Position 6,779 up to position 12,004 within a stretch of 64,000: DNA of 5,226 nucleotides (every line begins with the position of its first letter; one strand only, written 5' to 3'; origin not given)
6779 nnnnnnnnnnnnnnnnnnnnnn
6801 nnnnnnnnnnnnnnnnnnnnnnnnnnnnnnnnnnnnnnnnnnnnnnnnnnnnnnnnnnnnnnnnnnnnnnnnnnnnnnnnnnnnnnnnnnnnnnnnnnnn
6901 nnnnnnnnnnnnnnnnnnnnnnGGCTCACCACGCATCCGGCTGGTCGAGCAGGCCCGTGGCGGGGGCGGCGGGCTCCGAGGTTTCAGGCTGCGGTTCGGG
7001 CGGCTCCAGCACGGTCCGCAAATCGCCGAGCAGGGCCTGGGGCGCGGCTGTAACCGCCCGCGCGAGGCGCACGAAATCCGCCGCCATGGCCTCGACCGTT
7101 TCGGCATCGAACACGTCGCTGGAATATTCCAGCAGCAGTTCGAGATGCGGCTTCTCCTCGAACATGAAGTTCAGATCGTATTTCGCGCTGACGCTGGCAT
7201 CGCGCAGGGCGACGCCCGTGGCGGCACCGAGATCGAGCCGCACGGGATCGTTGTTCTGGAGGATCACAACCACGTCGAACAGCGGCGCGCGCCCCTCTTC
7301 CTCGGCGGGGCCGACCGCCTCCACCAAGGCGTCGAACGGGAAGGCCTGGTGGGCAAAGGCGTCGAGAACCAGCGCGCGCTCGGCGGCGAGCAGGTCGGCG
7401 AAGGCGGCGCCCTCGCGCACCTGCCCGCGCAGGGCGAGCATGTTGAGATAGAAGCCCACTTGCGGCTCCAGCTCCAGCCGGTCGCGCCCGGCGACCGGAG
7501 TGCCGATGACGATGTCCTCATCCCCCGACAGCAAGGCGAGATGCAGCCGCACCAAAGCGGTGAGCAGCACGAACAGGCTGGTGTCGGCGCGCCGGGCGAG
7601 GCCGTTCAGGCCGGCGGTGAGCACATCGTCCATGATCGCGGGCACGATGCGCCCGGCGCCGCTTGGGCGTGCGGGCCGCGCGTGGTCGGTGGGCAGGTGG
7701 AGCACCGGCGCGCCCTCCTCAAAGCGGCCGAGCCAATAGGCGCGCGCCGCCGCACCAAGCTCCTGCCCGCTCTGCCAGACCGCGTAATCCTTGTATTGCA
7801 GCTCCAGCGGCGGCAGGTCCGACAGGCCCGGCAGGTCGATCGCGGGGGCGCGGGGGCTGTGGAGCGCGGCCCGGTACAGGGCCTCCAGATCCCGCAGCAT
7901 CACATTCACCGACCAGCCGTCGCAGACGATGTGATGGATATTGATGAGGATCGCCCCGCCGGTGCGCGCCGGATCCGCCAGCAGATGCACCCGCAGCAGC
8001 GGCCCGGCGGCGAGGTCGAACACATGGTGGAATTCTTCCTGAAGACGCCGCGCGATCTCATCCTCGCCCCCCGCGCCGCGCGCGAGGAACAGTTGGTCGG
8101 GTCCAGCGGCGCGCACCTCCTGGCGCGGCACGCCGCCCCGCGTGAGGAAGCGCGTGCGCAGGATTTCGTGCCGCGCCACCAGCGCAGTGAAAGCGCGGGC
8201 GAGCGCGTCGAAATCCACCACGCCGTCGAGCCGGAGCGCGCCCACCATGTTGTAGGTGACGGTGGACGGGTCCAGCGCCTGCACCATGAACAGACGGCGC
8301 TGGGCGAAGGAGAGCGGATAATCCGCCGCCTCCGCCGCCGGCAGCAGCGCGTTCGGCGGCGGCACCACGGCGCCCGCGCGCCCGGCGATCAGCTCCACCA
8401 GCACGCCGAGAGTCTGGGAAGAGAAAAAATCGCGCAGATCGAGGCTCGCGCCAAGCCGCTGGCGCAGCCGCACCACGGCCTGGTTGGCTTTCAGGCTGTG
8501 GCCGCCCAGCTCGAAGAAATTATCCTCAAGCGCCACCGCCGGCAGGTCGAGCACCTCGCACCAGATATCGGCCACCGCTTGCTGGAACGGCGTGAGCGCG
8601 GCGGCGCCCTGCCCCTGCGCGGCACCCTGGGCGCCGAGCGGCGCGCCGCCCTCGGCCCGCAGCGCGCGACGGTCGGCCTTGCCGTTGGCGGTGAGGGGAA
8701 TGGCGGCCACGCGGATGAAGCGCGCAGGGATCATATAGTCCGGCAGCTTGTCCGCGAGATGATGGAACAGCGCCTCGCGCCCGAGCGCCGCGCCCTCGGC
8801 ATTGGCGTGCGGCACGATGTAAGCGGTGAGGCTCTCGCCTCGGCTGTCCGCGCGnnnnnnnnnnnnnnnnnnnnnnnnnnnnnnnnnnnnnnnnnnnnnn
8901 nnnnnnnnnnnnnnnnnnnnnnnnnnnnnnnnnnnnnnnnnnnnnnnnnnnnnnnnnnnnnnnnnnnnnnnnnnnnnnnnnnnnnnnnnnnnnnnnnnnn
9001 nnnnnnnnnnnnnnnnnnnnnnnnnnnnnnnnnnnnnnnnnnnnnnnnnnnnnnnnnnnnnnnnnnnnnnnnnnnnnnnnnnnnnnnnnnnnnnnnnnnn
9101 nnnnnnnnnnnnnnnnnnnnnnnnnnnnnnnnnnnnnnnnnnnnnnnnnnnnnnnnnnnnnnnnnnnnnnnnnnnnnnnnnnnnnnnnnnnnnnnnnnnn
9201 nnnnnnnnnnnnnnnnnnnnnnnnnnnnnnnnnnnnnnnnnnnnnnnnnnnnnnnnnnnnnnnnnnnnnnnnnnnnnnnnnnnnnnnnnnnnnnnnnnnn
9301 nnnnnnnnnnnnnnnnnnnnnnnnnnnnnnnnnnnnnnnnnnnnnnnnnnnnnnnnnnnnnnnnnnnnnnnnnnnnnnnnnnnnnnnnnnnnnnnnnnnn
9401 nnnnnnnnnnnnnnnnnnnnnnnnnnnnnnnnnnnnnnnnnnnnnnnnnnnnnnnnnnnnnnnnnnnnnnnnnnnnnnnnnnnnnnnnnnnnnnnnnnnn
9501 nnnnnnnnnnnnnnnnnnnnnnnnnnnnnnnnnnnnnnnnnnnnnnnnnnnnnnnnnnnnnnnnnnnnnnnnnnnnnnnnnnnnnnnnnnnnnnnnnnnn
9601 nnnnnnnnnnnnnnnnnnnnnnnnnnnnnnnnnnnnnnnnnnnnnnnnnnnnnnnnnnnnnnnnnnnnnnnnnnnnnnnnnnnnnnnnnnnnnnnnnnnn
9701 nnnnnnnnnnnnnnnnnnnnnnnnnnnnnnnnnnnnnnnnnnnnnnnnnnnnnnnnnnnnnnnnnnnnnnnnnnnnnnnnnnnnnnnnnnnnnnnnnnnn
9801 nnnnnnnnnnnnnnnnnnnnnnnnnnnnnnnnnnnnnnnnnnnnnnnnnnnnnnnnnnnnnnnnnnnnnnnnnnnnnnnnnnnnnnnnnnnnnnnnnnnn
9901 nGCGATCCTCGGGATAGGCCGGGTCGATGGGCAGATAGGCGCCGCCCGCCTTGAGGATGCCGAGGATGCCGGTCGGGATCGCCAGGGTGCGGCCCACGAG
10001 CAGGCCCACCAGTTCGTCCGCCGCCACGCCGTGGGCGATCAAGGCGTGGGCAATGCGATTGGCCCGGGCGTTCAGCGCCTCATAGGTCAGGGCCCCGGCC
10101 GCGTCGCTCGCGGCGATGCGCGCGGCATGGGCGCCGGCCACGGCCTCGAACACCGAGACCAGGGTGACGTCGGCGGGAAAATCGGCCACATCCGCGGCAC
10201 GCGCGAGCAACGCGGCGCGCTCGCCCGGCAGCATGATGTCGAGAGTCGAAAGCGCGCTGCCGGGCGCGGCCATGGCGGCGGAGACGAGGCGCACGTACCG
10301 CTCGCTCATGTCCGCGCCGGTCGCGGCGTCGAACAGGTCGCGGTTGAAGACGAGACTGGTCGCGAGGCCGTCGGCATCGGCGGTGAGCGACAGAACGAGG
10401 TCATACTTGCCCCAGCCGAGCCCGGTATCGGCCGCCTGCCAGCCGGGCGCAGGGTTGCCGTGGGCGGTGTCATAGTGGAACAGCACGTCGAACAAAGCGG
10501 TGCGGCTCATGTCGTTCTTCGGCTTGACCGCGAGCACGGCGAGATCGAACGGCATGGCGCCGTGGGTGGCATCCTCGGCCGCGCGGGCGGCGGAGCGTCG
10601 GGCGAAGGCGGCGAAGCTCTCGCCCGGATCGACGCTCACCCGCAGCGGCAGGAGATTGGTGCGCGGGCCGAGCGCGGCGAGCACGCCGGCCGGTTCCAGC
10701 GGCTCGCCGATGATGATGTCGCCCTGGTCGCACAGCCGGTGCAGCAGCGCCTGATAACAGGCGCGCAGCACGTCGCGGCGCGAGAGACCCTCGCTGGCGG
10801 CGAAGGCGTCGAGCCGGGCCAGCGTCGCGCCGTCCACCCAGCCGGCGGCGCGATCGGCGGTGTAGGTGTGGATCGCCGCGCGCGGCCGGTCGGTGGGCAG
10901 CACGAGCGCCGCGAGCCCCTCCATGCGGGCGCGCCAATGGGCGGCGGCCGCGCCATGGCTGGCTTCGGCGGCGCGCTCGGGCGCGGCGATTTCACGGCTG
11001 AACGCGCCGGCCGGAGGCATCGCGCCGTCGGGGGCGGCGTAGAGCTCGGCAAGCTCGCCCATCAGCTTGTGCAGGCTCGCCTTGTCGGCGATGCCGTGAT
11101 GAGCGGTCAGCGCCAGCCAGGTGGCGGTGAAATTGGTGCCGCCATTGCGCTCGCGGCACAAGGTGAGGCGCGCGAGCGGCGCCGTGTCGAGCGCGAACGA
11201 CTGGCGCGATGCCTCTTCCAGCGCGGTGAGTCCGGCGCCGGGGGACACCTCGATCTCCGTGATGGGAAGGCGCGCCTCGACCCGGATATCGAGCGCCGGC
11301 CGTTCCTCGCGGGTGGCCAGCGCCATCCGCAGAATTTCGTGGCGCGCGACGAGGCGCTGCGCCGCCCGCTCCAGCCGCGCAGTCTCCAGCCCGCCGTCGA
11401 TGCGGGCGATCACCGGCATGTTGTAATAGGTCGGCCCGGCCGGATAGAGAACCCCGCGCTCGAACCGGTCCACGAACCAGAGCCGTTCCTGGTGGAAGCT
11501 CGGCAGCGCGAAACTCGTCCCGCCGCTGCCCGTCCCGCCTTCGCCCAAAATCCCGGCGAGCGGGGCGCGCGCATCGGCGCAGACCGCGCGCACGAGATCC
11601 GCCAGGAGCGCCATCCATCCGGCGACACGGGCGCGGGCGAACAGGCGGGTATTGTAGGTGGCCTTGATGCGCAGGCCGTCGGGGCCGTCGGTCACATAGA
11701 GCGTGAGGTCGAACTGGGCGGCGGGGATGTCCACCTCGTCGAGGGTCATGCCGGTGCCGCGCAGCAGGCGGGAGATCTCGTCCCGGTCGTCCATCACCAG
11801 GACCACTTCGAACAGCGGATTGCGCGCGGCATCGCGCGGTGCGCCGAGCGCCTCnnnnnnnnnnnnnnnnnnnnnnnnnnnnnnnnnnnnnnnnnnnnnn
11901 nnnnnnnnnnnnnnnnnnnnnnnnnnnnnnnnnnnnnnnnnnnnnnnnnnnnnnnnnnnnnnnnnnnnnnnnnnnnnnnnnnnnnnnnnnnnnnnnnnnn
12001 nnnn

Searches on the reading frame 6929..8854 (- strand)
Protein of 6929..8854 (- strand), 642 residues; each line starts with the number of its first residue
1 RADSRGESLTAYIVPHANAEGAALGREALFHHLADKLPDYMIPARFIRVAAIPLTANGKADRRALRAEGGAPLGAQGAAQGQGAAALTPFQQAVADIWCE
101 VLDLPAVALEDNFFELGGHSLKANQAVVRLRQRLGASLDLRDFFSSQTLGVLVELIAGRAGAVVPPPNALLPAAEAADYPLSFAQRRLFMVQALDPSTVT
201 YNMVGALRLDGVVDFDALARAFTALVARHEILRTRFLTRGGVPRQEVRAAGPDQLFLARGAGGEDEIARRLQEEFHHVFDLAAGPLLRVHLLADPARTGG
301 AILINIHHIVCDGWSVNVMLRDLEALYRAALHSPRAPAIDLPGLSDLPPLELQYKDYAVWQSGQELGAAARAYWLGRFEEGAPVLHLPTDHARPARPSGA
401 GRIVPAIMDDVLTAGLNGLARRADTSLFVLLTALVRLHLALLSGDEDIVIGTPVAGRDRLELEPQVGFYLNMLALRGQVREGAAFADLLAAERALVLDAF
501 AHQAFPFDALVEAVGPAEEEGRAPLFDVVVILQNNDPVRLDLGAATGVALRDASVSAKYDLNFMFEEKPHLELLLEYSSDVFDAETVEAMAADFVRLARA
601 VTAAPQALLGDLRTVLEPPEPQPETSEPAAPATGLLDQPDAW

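Call 39: search_protein_families(library=pfam, proteins=[window:6929-8854:-], max_evalue=0.01)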
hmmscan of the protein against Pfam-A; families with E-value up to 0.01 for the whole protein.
window:6929-8854:- (642 aa): 3 families
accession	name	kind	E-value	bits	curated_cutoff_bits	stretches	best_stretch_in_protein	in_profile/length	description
PF00668.25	Condensation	-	1.1e-82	278.6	30.6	1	177-615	3-447/456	Condensation domain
PF00550.31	PP-binding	-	1.1e-15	58.1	20.8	1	92-156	1-67/67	Phosphopantetheine attachment site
PF13193.12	AMP-binding_C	-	1.6e-06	29.4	24.5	1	4-59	24-76/76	AMP-binding enzyme C-terminal domain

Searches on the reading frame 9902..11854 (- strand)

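Call 39: search_protein_families(library=pfam, proteins=[window:9902-11854:-], max_evalue=0.01)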
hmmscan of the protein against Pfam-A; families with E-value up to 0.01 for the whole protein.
window:9902-11854:- (651 aa): 2 families
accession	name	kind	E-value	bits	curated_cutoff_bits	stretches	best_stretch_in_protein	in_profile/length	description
PF00668.25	Condensation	-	6.3e-65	220.1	30.6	2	119-550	8-456/456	Condensation domain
PF00501.34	AMP-binding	-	1.2e-15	57.6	29.9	1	569-651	1-84/384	AMP-binding enzyme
